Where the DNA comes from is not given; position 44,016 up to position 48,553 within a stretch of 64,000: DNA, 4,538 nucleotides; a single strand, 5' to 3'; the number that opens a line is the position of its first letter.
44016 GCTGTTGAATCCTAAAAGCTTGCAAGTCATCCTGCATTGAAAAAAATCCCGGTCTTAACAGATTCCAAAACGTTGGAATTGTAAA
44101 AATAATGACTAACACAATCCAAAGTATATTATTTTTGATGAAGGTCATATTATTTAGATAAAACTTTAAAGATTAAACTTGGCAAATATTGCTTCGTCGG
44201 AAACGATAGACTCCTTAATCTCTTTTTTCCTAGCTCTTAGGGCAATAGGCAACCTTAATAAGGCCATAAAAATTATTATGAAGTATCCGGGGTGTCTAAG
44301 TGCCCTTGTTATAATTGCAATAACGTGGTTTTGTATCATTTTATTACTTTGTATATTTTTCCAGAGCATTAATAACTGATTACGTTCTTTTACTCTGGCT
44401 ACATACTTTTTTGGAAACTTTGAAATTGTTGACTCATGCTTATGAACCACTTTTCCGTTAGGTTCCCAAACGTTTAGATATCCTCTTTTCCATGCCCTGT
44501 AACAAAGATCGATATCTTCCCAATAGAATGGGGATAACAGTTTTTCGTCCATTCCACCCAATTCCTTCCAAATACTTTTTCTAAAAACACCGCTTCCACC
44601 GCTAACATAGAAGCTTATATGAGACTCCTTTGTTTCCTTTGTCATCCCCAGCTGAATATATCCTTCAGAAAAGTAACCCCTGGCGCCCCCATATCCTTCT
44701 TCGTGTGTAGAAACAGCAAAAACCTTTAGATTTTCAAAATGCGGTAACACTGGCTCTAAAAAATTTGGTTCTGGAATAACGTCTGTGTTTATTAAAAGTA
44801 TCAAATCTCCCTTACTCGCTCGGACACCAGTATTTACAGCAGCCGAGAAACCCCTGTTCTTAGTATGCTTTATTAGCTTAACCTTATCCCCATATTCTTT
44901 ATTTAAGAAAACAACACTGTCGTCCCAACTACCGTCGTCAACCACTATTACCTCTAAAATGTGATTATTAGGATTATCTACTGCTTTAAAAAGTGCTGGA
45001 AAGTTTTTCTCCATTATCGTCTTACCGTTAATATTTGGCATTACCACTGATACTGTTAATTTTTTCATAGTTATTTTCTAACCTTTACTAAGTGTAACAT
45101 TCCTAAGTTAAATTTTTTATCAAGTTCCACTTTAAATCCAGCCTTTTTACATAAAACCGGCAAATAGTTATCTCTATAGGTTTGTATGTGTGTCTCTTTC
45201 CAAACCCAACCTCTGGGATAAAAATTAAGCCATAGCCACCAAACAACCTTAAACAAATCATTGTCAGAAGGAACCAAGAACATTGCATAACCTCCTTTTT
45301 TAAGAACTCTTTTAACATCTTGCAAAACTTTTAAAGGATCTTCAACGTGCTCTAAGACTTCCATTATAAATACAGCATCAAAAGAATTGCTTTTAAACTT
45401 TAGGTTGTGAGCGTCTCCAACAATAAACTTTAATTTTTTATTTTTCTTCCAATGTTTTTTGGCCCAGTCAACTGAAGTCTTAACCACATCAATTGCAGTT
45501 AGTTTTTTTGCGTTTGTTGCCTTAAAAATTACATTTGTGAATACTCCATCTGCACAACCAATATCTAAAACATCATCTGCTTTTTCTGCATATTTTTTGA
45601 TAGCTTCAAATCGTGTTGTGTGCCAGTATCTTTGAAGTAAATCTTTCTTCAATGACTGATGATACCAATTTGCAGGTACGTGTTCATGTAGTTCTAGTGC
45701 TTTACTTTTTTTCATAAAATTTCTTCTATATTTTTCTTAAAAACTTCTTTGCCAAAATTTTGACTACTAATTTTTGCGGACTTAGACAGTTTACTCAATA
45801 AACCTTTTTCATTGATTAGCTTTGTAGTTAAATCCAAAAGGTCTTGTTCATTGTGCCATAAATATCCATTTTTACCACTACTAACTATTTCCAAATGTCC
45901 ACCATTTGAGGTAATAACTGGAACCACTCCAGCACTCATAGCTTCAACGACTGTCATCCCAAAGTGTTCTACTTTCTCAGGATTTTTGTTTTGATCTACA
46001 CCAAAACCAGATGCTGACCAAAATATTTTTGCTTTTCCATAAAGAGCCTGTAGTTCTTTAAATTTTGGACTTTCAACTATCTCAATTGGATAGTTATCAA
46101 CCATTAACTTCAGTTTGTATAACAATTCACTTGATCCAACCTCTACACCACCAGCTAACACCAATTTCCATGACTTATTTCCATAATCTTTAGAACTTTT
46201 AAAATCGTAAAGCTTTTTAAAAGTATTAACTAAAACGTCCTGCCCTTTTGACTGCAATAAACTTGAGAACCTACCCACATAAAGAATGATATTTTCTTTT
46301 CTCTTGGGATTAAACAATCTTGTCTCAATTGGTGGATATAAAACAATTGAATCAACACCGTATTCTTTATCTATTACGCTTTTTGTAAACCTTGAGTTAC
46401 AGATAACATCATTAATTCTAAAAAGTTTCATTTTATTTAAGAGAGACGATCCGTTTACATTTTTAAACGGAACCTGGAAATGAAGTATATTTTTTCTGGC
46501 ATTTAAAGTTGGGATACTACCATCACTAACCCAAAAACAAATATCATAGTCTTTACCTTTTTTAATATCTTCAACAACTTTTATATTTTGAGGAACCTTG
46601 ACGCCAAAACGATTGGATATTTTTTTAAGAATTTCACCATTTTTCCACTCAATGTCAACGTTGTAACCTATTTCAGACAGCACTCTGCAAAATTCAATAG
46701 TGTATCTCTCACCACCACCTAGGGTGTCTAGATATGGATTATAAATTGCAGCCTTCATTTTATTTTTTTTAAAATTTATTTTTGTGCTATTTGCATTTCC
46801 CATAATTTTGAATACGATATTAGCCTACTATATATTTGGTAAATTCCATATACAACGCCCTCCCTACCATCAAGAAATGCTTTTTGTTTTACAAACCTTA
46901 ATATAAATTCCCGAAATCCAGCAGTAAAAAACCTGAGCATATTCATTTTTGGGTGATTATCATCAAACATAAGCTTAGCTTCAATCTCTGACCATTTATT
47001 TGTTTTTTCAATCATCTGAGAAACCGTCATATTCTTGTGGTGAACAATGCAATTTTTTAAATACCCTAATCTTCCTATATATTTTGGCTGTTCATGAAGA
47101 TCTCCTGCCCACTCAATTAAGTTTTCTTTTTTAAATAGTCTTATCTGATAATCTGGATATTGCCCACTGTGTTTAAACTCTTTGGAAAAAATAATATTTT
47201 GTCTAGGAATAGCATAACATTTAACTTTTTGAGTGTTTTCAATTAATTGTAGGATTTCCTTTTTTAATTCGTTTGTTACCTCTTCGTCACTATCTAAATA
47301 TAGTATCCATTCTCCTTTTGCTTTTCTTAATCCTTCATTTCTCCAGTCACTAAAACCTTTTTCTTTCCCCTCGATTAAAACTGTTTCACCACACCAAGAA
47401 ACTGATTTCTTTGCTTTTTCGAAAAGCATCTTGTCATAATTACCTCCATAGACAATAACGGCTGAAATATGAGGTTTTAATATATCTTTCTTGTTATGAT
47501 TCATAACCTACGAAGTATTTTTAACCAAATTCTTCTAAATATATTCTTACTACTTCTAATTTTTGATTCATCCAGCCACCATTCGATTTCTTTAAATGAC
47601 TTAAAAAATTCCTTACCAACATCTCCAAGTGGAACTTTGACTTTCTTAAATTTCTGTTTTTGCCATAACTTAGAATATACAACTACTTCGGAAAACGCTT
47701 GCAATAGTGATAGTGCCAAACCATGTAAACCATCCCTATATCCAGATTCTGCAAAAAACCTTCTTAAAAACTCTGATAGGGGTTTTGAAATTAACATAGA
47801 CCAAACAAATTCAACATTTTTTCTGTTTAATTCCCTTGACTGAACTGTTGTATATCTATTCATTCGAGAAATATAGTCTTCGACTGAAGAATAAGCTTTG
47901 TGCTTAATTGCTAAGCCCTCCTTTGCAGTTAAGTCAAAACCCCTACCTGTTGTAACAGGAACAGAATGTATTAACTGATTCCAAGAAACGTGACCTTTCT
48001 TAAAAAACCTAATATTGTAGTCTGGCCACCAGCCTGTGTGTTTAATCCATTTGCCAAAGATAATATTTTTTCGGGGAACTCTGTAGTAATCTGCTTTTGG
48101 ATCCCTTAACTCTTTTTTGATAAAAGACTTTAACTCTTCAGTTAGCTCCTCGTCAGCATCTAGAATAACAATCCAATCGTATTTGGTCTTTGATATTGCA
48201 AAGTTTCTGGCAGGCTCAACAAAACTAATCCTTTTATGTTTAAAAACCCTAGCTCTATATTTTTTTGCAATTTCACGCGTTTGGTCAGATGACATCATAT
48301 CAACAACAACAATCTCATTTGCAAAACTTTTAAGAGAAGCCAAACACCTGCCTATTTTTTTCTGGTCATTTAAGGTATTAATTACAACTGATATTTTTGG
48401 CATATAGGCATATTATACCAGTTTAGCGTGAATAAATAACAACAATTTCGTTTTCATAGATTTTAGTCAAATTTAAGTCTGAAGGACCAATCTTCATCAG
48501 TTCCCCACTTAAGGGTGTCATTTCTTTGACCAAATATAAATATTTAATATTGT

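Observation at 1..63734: Glycosylation super-locus with 22 GT-C-like polytopic membrane proteins in about 64 kb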

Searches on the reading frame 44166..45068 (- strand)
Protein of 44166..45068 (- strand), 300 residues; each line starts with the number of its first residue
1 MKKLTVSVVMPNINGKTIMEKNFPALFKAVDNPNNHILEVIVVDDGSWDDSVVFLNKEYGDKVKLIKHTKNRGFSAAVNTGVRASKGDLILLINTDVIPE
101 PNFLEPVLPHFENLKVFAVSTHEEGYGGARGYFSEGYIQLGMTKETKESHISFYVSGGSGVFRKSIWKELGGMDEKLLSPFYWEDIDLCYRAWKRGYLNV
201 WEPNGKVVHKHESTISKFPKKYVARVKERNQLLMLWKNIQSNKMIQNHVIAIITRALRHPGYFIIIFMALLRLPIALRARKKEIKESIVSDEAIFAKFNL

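Call 10: search_protein_families(library=pfam, max_evalue=0.01, proteins=[window:44166-45068:-])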
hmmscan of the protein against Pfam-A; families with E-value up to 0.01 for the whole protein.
window:44166-45068:- (300 aa): 4 families
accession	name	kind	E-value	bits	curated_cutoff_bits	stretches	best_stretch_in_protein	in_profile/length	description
PF00535.33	Glycos_transf_2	-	9.1e-24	84.7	23.3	1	7-168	1-166/168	Glycosyl transferase family 2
PF13641.12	Glyco_tranf_2_3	-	6.2e-15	56.3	27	1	26-215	23-217/230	Glycosyltransferase like family 2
PF13632.12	Glyco_trans_2_3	-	1.6e-06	28.5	27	1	90-218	2-132/198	Glycosyl transferase family group 2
PF10111.15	Glyco_tranf_2_2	-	2e-06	27.9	27.3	1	36-107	28-102/276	Glycosyltransferase like family 2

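Call 67: search_protein_families(library=ncbifam, max_evalue=0.001, proteins=[window:44166-45068:-])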
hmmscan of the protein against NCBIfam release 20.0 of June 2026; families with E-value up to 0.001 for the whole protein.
window:44166-45068:- (300 aa): 21 families
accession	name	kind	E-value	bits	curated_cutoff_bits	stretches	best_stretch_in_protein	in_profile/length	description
TIGR03965.1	mycofact_glyco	equivalog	1.4e-28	100.1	280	1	5-221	75-292/467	mycofactocin biosynthesis glycosyltransferase MftF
NF041875.1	EPS_EpsD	equivalog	2.7e-17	63.2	370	1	6-107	1-100/325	exopolysaccharide biosynthesis glycosyltransferase EpsD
TIGR03937.1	PgaC_IcaA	equivalog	4.3e-13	49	422.3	1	5-207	46-248/407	poly-beta-1,6-N-acetyl-D-glucosamine synthase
NF007482.0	PRK10073.1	equivalog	3.9e-11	42.5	423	1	4-103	6-102/334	glycosyltransferase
NF047588.1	GlcsyltransPgfSStrep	equivalog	7.6e-11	41.8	500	1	5-115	2-115/308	glycosyltransferase PgfS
TIGR04283.1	glyco_like_mftF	equivalog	1.4e-10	41.1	182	1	6-198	1-175/221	TIGR04283 family arsenosugar biosynthesis glycosyltransferase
NF041394.1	GtaseAglG_Halo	equivalog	8.7e-10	38.3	440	1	21-177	16-178/304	glucosyl-dolichyl phosphate glucuronosyltransferase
TIGR01556.1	rhamnosyltran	subfamily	3.4e-09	36.3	200.55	1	36-209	20-200/281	rhamnosyltransferase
NF038299.1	EPS_HpsN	equivalog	3.7e-09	36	425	1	5-109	2-104/317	hormogonium polysaccharide biosynthesis glycosyltransferase HpsN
NF050819.1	PolSacchBiosHfsG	equivalog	3.2e-08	33.1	500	1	25-105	27-111/302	polysaccharide biosynthesis protein HfsG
NF047683.1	TeichurnBiosyTuaG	equivalog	3.4e-06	26.9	400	1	3-108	5-108/252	teichuronic acid biosynthesis protein TuaG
NF010496.0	PRK13915.1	equivalog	3.9e-06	26.2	262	1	3-105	30-136/307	glucosyl-3-phosphoglycerate synthase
NF007986.1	PRK10714.1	equivalog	5.4e-06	25.6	529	1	5-102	7-106/316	undecaprenyl-phosphate 4-deoxy-4-formamido-L-arabinose transferase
NF053739.1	GlytfEpsEBac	equivalog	6.3e-06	25.4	450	1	6-119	3-115/265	glycosyltransferase EpsE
NF038302.1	EPS_HpsE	equivalog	6.5e-06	25.3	300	1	6-105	3-105/307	hormogonium polysaccharide biosynthesis glycosyltransferase HpsE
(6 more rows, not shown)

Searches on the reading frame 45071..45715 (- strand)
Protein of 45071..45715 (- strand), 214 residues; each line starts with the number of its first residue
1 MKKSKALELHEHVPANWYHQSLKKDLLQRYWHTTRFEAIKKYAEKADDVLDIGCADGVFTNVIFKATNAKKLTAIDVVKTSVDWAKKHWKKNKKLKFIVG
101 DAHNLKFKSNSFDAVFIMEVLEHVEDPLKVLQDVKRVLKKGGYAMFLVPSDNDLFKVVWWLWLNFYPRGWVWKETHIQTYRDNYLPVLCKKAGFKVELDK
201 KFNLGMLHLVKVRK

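Call 10: search_protein_families(library=pfam, max_evalue=0.01, proteins=[window:45071-45715:-])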
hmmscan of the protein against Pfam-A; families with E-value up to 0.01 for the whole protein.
window:45071-45715:- (214 aa): 18 families
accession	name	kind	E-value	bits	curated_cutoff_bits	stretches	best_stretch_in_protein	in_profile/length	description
PF08241.18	Methyltransf_11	-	3.9e-25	88.8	21.2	1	50-146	1-95/95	Methyltransferase domain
PF13489.12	Methyltransf_23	-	2.3e-22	79.9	27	1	41-197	18-162/164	Methyltransferase domain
PF13847.12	Methyltransf_31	-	2.7e-21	76.2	27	1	44-150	2-113/145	Methyltransferase domain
PF13649.12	Methyltransf_25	-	3.2e-21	76.3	27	1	49-142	1-97/97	Methyltransferase domain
PF08242.18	Methyltransf_12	-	4.4e-15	56.6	30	1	50-143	1-97/98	Methyltransferase domain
PF01209.24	Ubie_methyltran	-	5.8e-12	45.9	20.1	1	30-152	34-157/233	ubiE/COQ5 methyltransferase family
PF05401.17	NodS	-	5.8e-08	33.2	24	1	42-134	40-129/201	Nodulation protein S (NodS)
PF08003.17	Methyltransf_9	-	5.2e-07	29.4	23.8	1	46-143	116-214/315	Protein of unknown function (DUF1698)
PF06325.19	PrmA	-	7.9e-07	29.3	22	1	36-145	152-257/296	Ribosomal protein L11 methyltransferase (PrmA)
PF01728.25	FtsJ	-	8.2e-07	29.6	24.1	1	37-109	11-82/181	FtsJ-like methyltransferase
PF07021.18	MetW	-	3.5e-06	27.2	21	1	36-140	4-104/193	Methionine biosynthesis protein MetW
PF12847.13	Methyltransf_18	-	4.2e-06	27.3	27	1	34-117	3-88/151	Methyltransferase domain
PF05175.20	MTS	-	5.7e-06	26.5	23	1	45-115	31-102/170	Methyltransferase small domain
PF05219.18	DREV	-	9.8e-06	25.3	26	1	44-144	93-184/265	DREV methyltransferase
PF00398.26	RrnaAD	-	0.00035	20.2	24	1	43-130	28-103/263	Ribosomal RNA adenine dimethylase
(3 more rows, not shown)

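Call 67: search_protein_families(library=ncbifam, max_evalue=0.001, proteins=[window:45071-45715:-])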
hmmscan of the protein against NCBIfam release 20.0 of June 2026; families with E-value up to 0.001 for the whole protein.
window:45071-45715:- (214 aa): 53 families (the best 25 are shown)
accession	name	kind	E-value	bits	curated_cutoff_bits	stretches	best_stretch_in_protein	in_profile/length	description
TIGR01983.1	UbiG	equivalog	1.2e-18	67.2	102.95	1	45-176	49-180/228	bifunctional 2-polyprenyl-6-hydroxyphenol methylase/3-demethylubiquinol 3-O-methyltransferase UbiG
TIGR01934.1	MenG_MenH_UbiE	subfamily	8.4e-18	64.5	158.35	1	27-152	23-147/223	ubiquinone/menaquinone biosynthesis methyltransferase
NF001244.0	PRK00216.1-5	equivalog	4.8e-17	62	216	1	28-148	33-155/236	bifunctional demethylmenaquinone methyltransferase/2-methoxy-6-polyprenyl-1,4-benzoquinol methylase UbiE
TIGR02072.1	BioC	equivalog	5.7e-17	62.3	184.95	1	27-151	15-137/244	malonyl-ACP O-methyltransferase BioC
NF045667.1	MTase_DVU1556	equivalog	7.3e-14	51.7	155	1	44-143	21-116/213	DVU_1556 family methyltransferase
NF008300.0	PRK11088.1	equivalog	3.6e-13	49.6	303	1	39-157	79-190/272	23S rRNA (guanine(745)-N(1))-methyltransferase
NF045825.1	FAmtase_mtf2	equivalog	4.9e-13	48.9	400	1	45-146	58-158/248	fatty-acid O-methyltransferase Mtf2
NF001243.0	PRK00216.1-4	equivalog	5.2e-13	48.9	235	1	40-162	41-169/237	demethylmenaquinone methyltransferase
NF045823.1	PthPhpthDimycoMt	equivalog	1.1e-12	47.7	300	1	45-146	66-166/256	phthiotriol/phenolphthiotriol dimycocerosates methyltransferase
TIGR00452.1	TIGR00452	equivalog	1.2e-12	47.3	275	1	45-143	117-216/316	tRNA 5-methoxyuridine(34)/uridine 5-oxyacetic acid(34) synthase CmoB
NF011650.0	PRK15068.1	equivalog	2e-12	46.6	209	1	34-143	109-222/324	tRNA 5-methoxyuridine(34)/uridine 5-oxyacetic acid(34) synthase CmoB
NF047649.1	MTase_UXPK_star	exception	3e-12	46.2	460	1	46-145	78-180/283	methyltransferase/UXPK-star double selenoprotein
TIGR04345.1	ovoA_Cterm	equivalog_domain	3.2e-12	46.5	170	1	88-145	110-168/242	putative 4-mercaptohistidine N1-methyltransferase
NF043040.1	corrin_prot_MT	hypoth_equivalog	3.9e-12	46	180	1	37-213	33-215/216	corrinoid protein-associated methyltransferase CpaM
NF041650.1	nod_mtase_NodS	equivalog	7.8e-12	45.3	300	1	41-139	34-132/190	nodulation methyltransferase NodS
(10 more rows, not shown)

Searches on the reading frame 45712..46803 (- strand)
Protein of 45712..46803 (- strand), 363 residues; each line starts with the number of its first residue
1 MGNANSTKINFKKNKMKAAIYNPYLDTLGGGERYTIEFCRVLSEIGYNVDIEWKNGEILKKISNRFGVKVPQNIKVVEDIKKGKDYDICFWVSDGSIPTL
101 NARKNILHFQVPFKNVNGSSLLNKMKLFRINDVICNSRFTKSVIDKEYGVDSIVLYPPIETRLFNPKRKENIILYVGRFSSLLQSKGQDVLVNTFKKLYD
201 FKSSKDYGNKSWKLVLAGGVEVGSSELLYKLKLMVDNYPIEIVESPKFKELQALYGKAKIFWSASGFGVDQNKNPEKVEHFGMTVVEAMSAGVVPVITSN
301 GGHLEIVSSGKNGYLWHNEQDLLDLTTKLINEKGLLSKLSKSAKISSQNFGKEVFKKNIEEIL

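Call 10: search_protein_families(library=pfam, max_evalue=0.01, proteins=[window:45712-46803:-])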
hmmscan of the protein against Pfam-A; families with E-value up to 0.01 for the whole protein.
window:45712-46803:- (363 aa): 4 families
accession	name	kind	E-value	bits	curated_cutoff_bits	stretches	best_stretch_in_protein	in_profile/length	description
PF00534.26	Glycos_transf_1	-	1.7e-22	80.2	26.4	1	166-344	11-170/172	Glycosyl transferases group 1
PF13692.12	Glyco_trans_1_4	-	9.7e-16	58.7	27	1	171-330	2-140/142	Glycosyl transferases group 1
PF20706.3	GT4-conflict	-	0.00087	18.8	26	1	165-300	192-312/385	Family 4 Glycosyltransferase in conflict systems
PF13439.12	Glyco_transf_4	-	0.0011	19.5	28.5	0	29-161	2-168/170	Glycosyltransferase Family 4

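Call 67: search_protein_families(library=ncbifam, max_evalue=0.001, proteins=[window:45712-46803:-])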
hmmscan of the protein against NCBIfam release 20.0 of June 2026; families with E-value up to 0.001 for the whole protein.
window:45712-46803:- (363 aa): 17 families
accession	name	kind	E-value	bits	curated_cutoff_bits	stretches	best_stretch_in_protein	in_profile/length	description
NF049988.1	MGlcDAGSynMgs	equivalog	1.6e-08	34.3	400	1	274-361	295-382/398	alpha-monoglucosyldiacylglycerol synthase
TIGR03999.1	thiol_BshA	equivalog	3.8e-08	32.6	273.7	1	277-354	281-361/375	N-acetyl-alpha-D-glucosaminyl L-malate synthase BshA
NF007396.0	PRK09922.1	equivalog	2.7e-07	29.8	385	1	277-362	268-354/361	lipopolysaccharide 1,6-galactosyltransferase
TIGR03449.1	mycothiol_MshA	equivalog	5.6e-07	28.8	462.5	1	168-355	218-392/406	D-inositol-3-phosphate glycosyltransferase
TIGR04157.1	glyco_rSAM_CFB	subfamily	8.8e-07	28.2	400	0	129-201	169-255/406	TIGR04157 family glycosyltransferase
TIGR02468.1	sucrsPsyn_pln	equivalog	2e-06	25.9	1143.95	1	274-339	577-644/1051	sucrose-phosphate synthase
NF038298.1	EPS_HpsO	equivalog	2.7e-06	26.4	575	1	148-342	176-362/388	hormogonium polysaccharide biosynthesis glycosyltransferase HpsO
NF038229.1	Glyco4_Geo_Pelo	equivalog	2.8e-06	26.6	400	1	279-344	248-313/338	GPMC system family 4 glycosyltransferase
NF041876.1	EPS_EpsE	equivalog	3.9e-06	26.4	400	1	279-344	306-373/389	exopolysaccharide biosynthesis GT4 family glycosyltransferase EpsE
NF041010.1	glycosy_Agl16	equivalog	3.9e-06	26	575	1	277-361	262-346/352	glycosylation protein Agl16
NF047880.1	glyco_SdgA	exception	4e-06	25.7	800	1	277-361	398-485/488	serine-aspartate repeat adhesin O-glycosyltransferase SdgA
TIGR02472.1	sucr_P_syn_N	equivalog_domain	6.9e-06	25.1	576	1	273-326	345-397/439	sucrose-phosphate synthase, putative, glycosyltransferase domain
TIGR02470.1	sucr_synth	equivalog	7.8e-06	24.3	810.4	1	276-316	651-691/784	sucrose synthase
TIGR03088.1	stp2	hypoth_equivalog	2.6e-05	23.4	409.05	1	276-343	280-349/374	TIGR03088 family PEP-CTERM/XrtA system glycosyltransferase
NF012028.0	PRK15484.1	subfamily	0.00012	21.3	618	0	279-316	288-325/380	lipopolysaccharide N-acetylglucosaminyltransferase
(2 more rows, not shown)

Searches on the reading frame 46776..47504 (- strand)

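Call 10: search_protein_families(library=pfam, max_evalue=0.01, proteins=[window:46776-47504:-])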
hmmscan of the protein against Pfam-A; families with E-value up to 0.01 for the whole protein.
window:46776-47504:- (242 aa): 2 families
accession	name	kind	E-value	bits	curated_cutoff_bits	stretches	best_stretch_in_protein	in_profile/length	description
PF00535.33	Glycos_transf_2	-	9.4e-10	39.1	23.3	1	43-127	58-140/168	Glycosyl transferase family 2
PF10111.15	Glyco_tranf_2_2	-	0.0081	16.1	27.3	0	47-90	63-108/276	Glycosyltransferase like family 2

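Call 67: search_protein_families(library=ncbifam, max_evalue=0.001, proteins=[window:46776-47504:-])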
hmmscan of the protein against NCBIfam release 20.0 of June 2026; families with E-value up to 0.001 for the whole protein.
window:46776-47504:- (242 aa): 3 families
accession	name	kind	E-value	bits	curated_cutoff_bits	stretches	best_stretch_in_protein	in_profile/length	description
NF007482.0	PRK10073.1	equivalog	2.6e-05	23.4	423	1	17-91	40-113/334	glycosyltransferase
NF050050.1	ProtGlycPglI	equivalog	0.00059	19.3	500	1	49-130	69-149/306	GalNAc(5)-diNAcBac-PP-undecaprenol beta-1,3-glucosyltransferase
TIGR04283.1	glyco_like_mftF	equivalog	0.00092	18.9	182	0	48-98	58-108/221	TIGR04283 family arsenosugar biosynthesis glycosyltransferase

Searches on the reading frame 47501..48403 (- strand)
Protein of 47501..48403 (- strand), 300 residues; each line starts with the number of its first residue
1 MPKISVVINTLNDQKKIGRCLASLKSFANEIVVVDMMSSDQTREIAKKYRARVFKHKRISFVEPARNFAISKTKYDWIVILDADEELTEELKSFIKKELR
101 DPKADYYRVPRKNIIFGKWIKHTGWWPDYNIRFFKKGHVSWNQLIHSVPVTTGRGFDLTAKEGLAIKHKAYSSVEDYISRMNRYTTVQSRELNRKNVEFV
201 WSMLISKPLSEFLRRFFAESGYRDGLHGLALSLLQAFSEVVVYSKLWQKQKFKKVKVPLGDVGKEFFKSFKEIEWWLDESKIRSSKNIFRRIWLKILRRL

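Call 10: search_protein_families(library=pfam, max_evalue=0.01, proteins=[window:47501-48403:-])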
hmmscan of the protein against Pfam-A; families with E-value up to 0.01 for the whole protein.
window:47501-48403:- (300 aa): 3 families
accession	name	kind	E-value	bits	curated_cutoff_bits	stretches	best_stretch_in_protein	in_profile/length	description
PF00535.33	Glycos_transf_2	-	6.2e-20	72.2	23.3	1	5-142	1-146/168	Glycosyl transferase family 2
PF13704.12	Glyco_tranf_2_4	-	7e-06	26.9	27.5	1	12-87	2-84/98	Glycosyl transferase family 2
PF13641.12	Glyco_tranf_2_3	-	0.0059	17.1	27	1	2-85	1-97/230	Glycosyltransferase like family 2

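Call 67: search_protein_families(library=ncbifam, max_evalue=0.001, proteins=[window:47501-48403:-])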
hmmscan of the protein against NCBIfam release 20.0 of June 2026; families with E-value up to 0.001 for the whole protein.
window:47501-48403:- (300 aa): 13 families
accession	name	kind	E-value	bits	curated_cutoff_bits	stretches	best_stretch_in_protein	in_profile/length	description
TIGR04195.1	S_glycosyl_SunS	equivalog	9.7e-13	47.7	350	1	2-194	57-247/421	SunS family peptide S-glycosyltransferase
TIGR04283.1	glyco_like_mftF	equivalog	5.4e-12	45.8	182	1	4-105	1-103/221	TIGR04283 family arsenosugar biosynthesis glycosyltransferase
NF007482.0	PRK10073.1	equivalog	1.2e-07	31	423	1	2-91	6-102/334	glycosyltransferase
TIGR04182.1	glyco_TIGR04182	equivalog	2.7e-07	30.3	325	1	4-86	2-84/293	S-layer glycoprotein N-glycosyltransferase AglJ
NF010496.0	PRK13915.1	equivalog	3.1e-07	29.8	262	1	3-60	32-95/307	glucosyl-3-phosphoglycerate synthase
NF045692.1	OglycostaseCruG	equivalog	8.2e-07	28.3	600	1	3-54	42-101/386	2'-O-glycosyltransferase CruG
TIGR03965.1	mycofact_glyco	equivalog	1e-06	27.9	280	1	2-84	74-164/467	mycofactocin biosynthesis glycosyltransferase MftF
NF038302.1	EPS_HpsE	equivalog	1.3e-06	27.7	300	1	4-85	3-97/307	hormogonium polysaccharide biosynthesis glycosyltransferase HpsE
NF047683.1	TeichurnBiosyTuaG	equivalog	1.4e-06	28.2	400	1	2-90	6-102/252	teichuronic acid biosynthesis protein TuaG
NF041875.1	EPS_EpsD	equivalog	5.1e-05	22.8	370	1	4-91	1-96/325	exopolysaccharide biosynthesis glycosyltransferase EpsD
NF050050.1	ProtGlycPglI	equivalog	9.2e-05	21.9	500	1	1-97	1-107/306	GalNAc(5)-diNAcBac-PP-undecaprenol beta-1,3-glucosyltransferase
TIGR03937.1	PgaC_IcaA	equivalog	0.00049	19.2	422.3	1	2-100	45-151/407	poly-beta-1,6-N-acetyl-D-glucosamine synthase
NF038299.1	EPS_HpsN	equivalog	0.00068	18.7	425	1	2-92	1-99/317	hormogonium polysaccharide biosynthesis glycosyltransferase HpsN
